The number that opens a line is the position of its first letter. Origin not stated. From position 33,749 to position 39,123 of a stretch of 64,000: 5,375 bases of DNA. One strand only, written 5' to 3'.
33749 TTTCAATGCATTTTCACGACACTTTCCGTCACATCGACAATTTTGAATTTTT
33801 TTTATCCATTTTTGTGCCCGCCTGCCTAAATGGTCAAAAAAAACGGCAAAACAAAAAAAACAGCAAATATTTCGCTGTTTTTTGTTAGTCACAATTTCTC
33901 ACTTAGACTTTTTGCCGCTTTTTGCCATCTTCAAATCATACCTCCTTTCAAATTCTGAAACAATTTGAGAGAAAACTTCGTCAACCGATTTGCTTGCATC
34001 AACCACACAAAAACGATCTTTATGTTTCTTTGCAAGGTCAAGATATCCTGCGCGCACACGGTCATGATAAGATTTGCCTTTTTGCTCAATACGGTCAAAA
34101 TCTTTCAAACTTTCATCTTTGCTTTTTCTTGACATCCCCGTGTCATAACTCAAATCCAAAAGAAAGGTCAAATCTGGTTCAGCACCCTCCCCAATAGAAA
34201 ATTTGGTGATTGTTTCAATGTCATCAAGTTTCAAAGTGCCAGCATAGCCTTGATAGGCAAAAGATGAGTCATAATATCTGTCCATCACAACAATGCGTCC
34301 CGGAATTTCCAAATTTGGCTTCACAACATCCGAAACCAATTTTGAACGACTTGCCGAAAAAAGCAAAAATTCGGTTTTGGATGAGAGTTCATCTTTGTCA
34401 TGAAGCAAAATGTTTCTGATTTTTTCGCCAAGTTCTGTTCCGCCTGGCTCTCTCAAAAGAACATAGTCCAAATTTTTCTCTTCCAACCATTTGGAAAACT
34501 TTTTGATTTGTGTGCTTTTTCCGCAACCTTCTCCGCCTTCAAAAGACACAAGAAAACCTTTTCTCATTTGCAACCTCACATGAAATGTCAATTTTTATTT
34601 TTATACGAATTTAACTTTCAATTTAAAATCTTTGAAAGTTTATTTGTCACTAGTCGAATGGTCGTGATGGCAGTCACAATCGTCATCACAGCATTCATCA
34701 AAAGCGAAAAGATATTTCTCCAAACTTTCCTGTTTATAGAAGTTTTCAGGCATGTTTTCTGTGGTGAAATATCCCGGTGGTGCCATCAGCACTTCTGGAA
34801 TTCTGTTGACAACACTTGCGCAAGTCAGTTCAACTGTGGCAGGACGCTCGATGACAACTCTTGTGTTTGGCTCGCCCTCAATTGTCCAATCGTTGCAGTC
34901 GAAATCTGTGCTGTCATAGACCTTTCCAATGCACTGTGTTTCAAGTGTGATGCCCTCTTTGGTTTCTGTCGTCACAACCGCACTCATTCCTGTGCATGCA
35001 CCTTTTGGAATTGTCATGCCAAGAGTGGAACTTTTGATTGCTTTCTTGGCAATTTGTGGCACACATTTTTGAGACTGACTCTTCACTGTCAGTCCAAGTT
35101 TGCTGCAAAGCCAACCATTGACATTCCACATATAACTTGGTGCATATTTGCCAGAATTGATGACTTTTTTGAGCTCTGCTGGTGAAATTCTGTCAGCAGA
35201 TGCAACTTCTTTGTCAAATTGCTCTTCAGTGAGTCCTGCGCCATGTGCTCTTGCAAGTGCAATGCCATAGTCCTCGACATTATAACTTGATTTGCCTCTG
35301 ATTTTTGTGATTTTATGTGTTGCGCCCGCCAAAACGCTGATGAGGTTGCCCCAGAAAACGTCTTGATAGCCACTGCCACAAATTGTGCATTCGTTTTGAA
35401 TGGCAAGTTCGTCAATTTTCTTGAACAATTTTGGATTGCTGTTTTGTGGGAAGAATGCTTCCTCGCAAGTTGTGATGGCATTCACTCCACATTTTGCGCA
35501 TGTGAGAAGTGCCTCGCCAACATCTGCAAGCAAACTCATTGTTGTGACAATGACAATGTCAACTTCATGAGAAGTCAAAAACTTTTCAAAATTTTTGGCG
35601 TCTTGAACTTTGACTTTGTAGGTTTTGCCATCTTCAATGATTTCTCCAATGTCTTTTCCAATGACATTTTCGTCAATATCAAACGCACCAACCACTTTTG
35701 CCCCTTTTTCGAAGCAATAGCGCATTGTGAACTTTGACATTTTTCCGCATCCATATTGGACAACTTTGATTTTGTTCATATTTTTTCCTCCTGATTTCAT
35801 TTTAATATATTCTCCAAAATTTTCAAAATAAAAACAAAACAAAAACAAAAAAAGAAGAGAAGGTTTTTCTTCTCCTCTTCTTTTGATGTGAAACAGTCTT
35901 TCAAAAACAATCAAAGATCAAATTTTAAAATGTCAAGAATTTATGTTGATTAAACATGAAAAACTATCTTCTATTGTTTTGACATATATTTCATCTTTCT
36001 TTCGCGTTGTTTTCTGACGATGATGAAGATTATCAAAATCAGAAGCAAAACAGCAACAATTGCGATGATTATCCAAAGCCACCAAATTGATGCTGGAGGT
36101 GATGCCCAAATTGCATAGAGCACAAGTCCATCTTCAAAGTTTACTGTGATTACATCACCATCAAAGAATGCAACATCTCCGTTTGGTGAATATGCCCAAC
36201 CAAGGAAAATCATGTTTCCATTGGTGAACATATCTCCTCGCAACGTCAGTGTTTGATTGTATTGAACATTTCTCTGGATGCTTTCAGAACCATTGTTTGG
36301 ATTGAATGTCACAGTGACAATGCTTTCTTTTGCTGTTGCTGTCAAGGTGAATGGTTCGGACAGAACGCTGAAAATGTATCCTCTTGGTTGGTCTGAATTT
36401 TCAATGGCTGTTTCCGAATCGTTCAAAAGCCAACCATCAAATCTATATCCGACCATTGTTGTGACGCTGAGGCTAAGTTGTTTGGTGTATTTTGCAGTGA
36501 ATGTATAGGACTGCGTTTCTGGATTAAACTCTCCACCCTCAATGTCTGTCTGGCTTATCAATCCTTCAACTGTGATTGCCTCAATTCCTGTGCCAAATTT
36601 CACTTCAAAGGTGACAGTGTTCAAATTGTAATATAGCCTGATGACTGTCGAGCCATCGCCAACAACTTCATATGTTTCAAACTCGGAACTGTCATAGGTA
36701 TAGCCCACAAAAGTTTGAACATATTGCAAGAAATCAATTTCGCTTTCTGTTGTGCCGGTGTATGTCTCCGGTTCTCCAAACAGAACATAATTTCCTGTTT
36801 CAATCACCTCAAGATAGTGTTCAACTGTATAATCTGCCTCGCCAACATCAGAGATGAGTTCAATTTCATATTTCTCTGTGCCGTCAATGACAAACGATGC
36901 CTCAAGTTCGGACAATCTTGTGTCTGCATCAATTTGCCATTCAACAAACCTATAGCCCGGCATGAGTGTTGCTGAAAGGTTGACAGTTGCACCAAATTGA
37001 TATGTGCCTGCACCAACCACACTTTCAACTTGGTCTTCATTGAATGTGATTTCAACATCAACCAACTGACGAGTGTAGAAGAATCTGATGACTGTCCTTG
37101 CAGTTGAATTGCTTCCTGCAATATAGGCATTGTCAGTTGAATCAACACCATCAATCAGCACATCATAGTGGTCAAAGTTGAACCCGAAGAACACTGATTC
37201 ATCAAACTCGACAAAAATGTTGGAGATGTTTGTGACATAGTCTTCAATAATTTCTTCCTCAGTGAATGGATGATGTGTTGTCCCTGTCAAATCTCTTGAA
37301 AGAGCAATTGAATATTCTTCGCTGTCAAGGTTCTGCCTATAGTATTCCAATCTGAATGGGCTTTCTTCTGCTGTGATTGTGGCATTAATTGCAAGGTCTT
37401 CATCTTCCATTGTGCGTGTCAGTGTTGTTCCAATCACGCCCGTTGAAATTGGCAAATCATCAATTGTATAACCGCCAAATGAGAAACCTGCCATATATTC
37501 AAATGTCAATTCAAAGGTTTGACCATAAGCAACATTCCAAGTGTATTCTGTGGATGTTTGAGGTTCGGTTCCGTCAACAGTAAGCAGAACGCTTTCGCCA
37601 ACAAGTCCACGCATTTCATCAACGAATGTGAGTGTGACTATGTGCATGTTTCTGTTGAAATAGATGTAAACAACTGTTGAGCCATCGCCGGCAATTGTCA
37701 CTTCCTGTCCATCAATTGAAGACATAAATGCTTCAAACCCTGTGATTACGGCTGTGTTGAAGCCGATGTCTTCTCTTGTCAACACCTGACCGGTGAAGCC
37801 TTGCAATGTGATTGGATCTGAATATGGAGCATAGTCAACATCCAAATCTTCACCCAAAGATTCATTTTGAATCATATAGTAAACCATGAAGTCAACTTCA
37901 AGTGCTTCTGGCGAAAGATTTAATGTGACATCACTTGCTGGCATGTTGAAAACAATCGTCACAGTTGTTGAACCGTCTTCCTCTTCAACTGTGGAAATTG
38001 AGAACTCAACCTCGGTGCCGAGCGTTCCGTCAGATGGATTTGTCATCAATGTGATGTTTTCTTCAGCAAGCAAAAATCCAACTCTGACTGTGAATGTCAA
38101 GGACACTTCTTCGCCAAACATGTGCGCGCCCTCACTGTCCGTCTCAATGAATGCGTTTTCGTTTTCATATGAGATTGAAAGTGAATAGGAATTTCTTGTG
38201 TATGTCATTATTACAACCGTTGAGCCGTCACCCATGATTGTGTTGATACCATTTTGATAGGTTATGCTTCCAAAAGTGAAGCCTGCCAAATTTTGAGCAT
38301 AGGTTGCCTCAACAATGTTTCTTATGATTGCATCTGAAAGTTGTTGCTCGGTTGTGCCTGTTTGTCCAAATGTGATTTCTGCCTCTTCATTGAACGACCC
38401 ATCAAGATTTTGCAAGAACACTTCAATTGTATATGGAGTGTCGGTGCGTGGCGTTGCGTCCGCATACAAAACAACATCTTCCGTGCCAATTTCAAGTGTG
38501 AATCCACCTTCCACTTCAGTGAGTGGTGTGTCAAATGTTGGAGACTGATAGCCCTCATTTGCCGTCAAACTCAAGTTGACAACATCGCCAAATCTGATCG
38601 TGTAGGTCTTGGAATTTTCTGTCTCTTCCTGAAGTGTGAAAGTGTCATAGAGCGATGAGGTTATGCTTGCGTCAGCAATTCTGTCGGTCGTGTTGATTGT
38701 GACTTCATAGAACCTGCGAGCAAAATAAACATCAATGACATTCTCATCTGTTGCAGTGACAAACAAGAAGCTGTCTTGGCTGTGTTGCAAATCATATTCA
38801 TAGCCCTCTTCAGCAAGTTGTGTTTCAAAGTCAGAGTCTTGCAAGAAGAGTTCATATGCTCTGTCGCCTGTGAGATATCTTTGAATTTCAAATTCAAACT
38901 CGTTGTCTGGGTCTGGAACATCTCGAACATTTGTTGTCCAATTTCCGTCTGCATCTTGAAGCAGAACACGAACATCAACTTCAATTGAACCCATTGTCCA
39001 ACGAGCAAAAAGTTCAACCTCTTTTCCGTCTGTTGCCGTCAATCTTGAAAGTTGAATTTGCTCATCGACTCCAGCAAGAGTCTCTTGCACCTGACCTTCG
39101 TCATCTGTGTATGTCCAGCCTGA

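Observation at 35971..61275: One uninterrupted 25.3-kb ORF encodes an ~8,430-aa membrane-anchored repeat protein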

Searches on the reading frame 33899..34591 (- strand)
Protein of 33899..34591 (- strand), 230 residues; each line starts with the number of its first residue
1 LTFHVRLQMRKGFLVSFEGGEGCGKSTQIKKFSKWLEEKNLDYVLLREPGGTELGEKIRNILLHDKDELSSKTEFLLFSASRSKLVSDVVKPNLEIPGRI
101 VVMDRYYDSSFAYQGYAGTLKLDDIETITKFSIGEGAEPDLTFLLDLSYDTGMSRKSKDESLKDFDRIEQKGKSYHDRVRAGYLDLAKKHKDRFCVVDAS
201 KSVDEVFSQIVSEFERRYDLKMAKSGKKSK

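Call 10: search_protein_families(library=pfam, proteins=[window:33899-34591:-], max_evalue=0.001)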
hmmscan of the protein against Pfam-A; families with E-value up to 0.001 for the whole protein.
window:33899-34591:- (230 aa): 1 family
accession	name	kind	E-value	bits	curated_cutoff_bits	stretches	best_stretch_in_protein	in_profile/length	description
PF02223.23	Thymidylate_kin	-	7.7e-48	163.1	27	1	17-210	1-185/185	Thymidylate kinase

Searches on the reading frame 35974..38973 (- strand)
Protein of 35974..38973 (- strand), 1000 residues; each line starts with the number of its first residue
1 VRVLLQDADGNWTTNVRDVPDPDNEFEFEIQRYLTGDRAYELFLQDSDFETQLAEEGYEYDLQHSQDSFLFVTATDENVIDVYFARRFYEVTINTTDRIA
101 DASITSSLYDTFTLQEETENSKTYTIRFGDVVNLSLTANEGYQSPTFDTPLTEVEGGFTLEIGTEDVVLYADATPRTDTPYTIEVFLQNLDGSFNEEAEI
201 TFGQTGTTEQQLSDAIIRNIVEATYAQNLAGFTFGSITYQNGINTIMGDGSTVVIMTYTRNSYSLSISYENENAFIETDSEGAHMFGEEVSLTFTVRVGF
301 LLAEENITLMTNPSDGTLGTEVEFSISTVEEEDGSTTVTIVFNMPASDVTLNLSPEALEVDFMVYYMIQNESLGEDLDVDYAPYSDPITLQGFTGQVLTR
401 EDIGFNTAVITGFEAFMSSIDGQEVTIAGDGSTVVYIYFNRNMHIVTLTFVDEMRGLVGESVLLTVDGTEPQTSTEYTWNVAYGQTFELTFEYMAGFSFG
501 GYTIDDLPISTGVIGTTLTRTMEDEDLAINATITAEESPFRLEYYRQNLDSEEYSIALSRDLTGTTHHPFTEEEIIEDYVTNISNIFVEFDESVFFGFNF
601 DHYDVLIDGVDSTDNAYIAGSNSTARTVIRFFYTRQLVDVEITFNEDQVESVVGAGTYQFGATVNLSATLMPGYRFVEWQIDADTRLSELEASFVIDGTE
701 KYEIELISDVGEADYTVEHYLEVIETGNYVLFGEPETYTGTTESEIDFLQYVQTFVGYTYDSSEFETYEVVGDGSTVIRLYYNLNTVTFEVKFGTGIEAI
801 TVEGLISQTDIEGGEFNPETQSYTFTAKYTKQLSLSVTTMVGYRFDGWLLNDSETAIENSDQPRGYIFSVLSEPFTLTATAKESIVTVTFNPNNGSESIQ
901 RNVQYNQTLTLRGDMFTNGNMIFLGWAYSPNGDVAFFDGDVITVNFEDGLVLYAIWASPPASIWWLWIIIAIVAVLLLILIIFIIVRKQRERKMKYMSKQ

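Call 29: find_related_loci(query=window:35974-38973:-, collection=genome_contigs, flank=10000)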
Query window:35974-38973:- (1000 aa) in genome_contigs; peptide patterns used: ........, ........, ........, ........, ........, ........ (x = any residue, [..] = any of these).
52 stretches matched a pattern, but none encodes a relative of the query by tblastn (E <= 1e-3).

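Call 33: find_homologous_proteins(query=window:35974-38973:-, max_evalue=0.00001)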
Query window:35974-38973:- (1000 aa): 14 proteins with E <= 0.00001 among 8000 candidates.
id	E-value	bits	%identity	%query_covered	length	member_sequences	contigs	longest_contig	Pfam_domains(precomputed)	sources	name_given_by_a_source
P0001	2.8e-239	815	43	96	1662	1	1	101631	PF09479.17,PF18998.7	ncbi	-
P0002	2.3e-161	557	42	68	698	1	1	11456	PF09479.17,PF18998.7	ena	-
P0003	1.6e-159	551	37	91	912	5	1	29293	PF18998.7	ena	-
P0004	6.1e-122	427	36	80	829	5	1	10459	PF09479.17,PF18998.7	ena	-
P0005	1.5e-108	382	29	96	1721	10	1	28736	PF09479.17,PF18998.7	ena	-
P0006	3.4e-73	266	28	86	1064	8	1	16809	PF09479.17,PF18998.7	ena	-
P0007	2.1e-28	117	30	14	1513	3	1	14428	PF07679.23,PF09479.17,PF16820.12,PF18962.8,PF18998.7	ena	-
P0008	1.2e-23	102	25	43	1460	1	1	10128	PF09479.17,PF13306.13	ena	-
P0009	2.5e-11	61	25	35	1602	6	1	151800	PF09479.17,PF18998.7,PF00746.27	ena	-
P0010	1.2e-7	49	36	7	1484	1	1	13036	PF09479.17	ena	-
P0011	1.3e-7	48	35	10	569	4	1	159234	PF09479.17,PF18998.7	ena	-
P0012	2.4e-7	48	28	18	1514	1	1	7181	PF09479.17,PF18998.7,PF02368.25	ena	-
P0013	6.5e-7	46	30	13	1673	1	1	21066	PF09479.17,PF13306.13,PF18998.7,PF13428.13,PF13676.12,PF13855.13,PF07719.24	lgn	-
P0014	5.5e-6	43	33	14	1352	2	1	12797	PF09479.17,PF18998.7,PF17966.8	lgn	-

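Call 34: find_encoding_contigs(protein=P0001, flank=10000, max_places=4)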
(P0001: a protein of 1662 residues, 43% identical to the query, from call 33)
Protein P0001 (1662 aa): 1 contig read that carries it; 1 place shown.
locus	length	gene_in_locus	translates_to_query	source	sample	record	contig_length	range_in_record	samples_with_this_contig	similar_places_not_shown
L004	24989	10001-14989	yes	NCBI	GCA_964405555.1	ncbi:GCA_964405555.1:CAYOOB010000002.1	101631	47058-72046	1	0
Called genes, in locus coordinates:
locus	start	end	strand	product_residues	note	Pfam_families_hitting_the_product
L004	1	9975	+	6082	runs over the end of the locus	-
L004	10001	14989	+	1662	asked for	PF18998:Flg_new_2 (faint), PF09479:Flg_new (weak)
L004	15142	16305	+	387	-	PF19328:DAP_DH_C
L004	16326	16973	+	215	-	PF02223:Thymidylate_kin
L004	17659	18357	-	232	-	PF07947:YhhN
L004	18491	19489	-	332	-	PF12146:Hydrolase_4, PF00561:Abhydrolase_1, PF12697:Abhydrolase_6 (weak), PF00326:Peptidase_S9 (faint)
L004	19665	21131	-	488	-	PF00370:FGGY_N, PF01869:BcrAD_BadFG (faint), PF02782:FGGY_C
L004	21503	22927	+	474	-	PF01266:DAO, PF04324:Fer2_BFD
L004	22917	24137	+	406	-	PF00070:Pyr_redox (faint), PF00890:FAD_binding_2 (weak), PF01134:GIDA (faint), PF01266:DAO (faint), PF01494:FAD_binding_3 (faint), PF03486:HI0933_like (weak), PF07992:Pyr_redox_2, PF12831:FAD_oxidored, +4 more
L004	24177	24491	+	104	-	PF07892:DUF1667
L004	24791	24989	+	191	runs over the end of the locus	-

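Call 37: find_encoding_contigs(protein=P0005, flank=10000, max_places=3)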
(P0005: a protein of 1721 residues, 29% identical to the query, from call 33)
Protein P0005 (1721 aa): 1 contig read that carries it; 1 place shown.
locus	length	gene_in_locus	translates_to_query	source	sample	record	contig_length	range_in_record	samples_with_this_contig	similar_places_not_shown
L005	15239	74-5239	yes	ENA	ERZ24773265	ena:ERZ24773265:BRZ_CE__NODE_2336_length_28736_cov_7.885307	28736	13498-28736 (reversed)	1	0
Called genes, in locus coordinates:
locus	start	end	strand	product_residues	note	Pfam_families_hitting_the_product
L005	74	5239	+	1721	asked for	PF18998:Flg_new_2 (faint), PF09479:Flg_new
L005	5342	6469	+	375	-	PF19328:DAP_DH_C (faint)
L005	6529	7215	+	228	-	PF02223:Thymidylate_kin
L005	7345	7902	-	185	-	PF00583:Acetyltransf_1, PF13527:Acetyltransf_9 (weak), PF13673:Acetyltransf_10 (weak), PF13508:Acetyltransf_7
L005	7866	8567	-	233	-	PF07947:YhhN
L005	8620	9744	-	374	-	PF00326:Peptidase_S9 (faint), PF12146:Hydrolase_4, PF00561:Abhydrolase_1, PF12697:Abhydrolase_6 (weak)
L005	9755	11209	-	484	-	PF00370:FGGY_N, PF02782:FGGY_C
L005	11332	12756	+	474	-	PF01266:DAO, PF13738:Pyr_redox_3 (faint), PF04324:Fer2_BFD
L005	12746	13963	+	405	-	PF00070:Pyr_redox (faint), PF00890:FAD_binding_2, PF01134:GIDA (faint), PF01266:DAO (weak), PF03486:HI0933_like (weak), PF07992:Pyr_redox_2, PF12831:FAD_oxidored, PF13450:NAD_binding_8 (weak), +3 more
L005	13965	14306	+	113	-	PF07892:DUF1667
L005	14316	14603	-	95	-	-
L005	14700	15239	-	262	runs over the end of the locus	PF14808:TMEM164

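Call 38: find_encoding_contigs(protein=P0003, flank=10000, max_places=3)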
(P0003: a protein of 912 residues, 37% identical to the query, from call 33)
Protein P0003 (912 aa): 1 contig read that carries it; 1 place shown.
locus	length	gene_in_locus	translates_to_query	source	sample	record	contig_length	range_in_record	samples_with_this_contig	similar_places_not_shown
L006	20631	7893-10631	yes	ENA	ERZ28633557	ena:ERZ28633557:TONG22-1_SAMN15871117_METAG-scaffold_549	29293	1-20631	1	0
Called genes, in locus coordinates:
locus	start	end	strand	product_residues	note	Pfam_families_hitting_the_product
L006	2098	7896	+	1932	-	-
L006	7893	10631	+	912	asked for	PF18998:Flg_new_2 (weak)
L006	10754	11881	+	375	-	PF19328:DAP_DH_C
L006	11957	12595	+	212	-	PF02223:Thymidylate_kin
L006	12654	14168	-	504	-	PF12146:Hydrolase_4, PF00561:Abhydrolase_1, PF12697:Abhydrolase_6 (weak)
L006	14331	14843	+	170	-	-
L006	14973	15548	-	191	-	-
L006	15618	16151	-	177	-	PF00719:Pyrophosphatase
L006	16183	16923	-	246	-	PF14378:PAP2_3 (weak), PF01569:PAP2 (weak)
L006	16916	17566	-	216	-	PF13560:HTH_31, PF01381:HTH_3, PF12844:HTH_19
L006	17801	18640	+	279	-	PF01501:Glyco_transf_8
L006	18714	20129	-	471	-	PF02934:GatB_N, PF02637:GatB_Yqey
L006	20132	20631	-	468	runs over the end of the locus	PF01425:Amidase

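Call 49: find_related_loci(query=A2, collection=genome_contigs, flank=10000)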
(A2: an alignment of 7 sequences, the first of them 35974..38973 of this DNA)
Query A2 (1000 aa) in genome_contigs; peptide patterns used: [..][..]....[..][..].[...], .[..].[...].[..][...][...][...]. (x = any residue, [..] = any of these).
189 stretches matched a pattern; 74 encode a relative of the query (tblastn E <= 1e-3); 73 distinct loci.
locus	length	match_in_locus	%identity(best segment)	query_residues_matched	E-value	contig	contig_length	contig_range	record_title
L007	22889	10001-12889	43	1-962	0e+0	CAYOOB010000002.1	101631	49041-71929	MAG TPA_asm: uncultured Lachnospiraceae bacterium isolate SRP141132_co3_356 genome assembly, contig: NODE_54_length_1016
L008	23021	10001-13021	38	1-1000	0e+0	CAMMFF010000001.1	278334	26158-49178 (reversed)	MAG: uncultured Clostridia bacterium isolate ERR4968681_bin.18_MetaWRAP_v1.1_MAG genome assembly, contig: NODE_19_length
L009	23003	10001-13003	37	27-1000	1e-171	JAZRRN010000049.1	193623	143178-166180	MAG: Candidatus Caccovivens sp. isolate T1900045353_YK20190043.MAGScoT_cleanbin_000015 SGB_6775_k141_1197004, whole geno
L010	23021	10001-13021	38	1-1000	0e+0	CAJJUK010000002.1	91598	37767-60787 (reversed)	MAG TPA_asm: uncultured Catabacter sp. isolate ERR321597-bin.24 genome assembly, contig: NODE_138_length_91598_cov_9.433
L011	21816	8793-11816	34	1-1000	3e-162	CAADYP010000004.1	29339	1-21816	MAG TPA_asm: Clostridia bacterium, isolate HGM11342, WGS project CAADYP010000000 data, contig: ERS396355_2_k85_11111, wh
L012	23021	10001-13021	39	1-1000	0e+0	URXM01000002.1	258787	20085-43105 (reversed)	uncultured Clostridiales bacterium isolate UMGS1447 genome assembly, contig: NODE_5_length_258787_cov_12.285666, whole g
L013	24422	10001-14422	38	1-965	0e+0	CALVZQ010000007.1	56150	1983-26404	MAG: uncultured Clostridia bacterium isolate BRZ_FC__bin54 genome assembly, contig: BRZ_FC__NODE_567_length_56150_cov_14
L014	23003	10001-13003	37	27-1000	1e-174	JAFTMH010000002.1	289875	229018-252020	MAG: Clostridia bacterium isolate RGIG3948 Roe_deer_Cecum-3__c1147, whole genome shotgun sequence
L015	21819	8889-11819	35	56-1000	6e-119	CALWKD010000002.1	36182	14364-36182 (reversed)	MAG: uncultured Clostridia bacterium isolate E15__bin73 genome assembly, contig: E15__k127_3053225, whole genome shotgun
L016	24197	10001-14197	31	1-965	8e-112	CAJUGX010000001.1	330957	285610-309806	MAG TPA_asm: uncultured Christensenella sp. isolate MGBC129349 genome assembly, contig: MGBC129349.1, whole genome shotg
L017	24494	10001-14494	32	1-999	9e-112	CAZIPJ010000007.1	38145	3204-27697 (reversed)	MAG TPA_asm: uncultured Lachnospiraceae bacterium isolate SRP199465_co1_238 genome assembly, contig: NODE_2360_length_38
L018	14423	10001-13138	29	24-974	9e-85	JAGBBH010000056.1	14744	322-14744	MAG: Clostridia bacterium isolate RGIG8962 Water_deer_Rectum-2__c295913, whole genome shotgun sequence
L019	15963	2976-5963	29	34-967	2e-83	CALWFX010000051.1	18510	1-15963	MAG: uncultured Clostridia bacterium isolate E27__bin15 genome assembly, contig: E27__k127_6695225, whole genome shotgun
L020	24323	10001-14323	29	1-967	2e-76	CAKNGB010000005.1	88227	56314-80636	MAG TPA_asm: uncultured Clostridia bacterium isolate ERR3414586_bin.3_metaWRAP_v1.1_MAG genome assembly, contig: NODE_39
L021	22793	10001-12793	28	119-973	1e-74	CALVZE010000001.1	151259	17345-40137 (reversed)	MAG: uncultured Clostridia bacterium isolate BRZ_PH__bin59 genome assembly, contig: BRZ_PH__NODE_107_length_151259_cov_8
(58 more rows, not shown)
